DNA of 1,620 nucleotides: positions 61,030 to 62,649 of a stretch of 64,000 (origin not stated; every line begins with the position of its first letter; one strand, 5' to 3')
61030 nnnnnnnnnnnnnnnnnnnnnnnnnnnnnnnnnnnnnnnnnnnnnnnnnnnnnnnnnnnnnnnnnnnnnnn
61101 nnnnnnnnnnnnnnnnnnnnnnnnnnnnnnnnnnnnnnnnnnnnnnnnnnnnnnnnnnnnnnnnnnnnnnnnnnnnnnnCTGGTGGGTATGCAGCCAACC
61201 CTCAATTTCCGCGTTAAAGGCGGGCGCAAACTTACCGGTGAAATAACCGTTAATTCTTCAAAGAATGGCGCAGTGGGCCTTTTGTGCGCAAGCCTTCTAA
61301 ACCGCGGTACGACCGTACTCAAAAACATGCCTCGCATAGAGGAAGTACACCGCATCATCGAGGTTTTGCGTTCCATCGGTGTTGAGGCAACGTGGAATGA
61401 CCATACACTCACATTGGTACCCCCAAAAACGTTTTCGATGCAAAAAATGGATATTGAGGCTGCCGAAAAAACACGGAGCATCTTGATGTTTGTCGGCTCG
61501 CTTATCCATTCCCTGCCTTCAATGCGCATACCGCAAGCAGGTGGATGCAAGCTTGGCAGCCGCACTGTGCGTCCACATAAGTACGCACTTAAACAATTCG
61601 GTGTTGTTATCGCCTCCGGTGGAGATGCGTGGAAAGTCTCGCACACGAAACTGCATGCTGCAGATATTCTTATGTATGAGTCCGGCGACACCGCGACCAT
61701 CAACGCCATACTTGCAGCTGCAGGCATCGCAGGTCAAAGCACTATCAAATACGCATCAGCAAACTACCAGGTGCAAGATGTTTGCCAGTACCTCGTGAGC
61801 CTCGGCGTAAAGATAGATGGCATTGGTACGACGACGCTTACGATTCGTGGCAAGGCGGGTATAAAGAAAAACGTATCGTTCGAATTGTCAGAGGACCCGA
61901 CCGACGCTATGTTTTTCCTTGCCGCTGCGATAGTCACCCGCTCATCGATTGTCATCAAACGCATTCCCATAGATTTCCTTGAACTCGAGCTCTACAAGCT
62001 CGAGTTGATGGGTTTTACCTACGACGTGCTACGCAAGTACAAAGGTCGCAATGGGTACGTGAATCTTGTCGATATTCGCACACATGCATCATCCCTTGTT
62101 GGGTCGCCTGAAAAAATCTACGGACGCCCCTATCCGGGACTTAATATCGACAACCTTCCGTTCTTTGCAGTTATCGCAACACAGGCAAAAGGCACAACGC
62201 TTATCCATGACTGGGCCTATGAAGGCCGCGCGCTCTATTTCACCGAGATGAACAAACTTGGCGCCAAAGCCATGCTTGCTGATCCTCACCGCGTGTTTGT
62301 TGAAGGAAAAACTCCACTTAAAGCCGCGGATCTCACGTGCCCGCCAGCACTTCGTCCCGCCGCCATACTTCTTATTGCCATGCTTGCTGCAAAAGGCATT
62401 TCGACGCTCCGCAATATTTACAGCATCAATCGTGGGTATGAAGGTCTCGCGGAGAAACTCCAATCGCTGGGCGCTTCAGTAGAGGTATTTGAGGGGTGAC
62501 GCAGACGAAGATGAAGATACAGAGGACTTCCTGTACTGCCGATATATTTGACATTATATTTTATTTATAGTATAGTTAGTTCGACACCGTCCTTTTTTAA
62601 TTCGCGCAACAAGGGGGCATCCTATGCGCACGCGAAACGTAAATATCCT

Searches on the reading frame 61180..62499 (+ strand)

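Call 63: search_protein_families(library=pfam, proteins=[window:61180-62499:+], max_evalue=0.001)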
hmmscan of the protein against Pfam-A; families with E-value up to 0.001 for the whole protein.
window:61180-62499:+ (439 aa): 1 family
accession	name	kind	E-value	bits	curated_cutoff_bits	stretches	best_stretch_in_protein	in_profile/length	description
PF00275.25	EPSP_synthase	-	3.1e-42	145.2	22.8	1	12-427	1-417/417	EPSP synthase (3-phosphoshikimate 1-carboxyvinyltransferase)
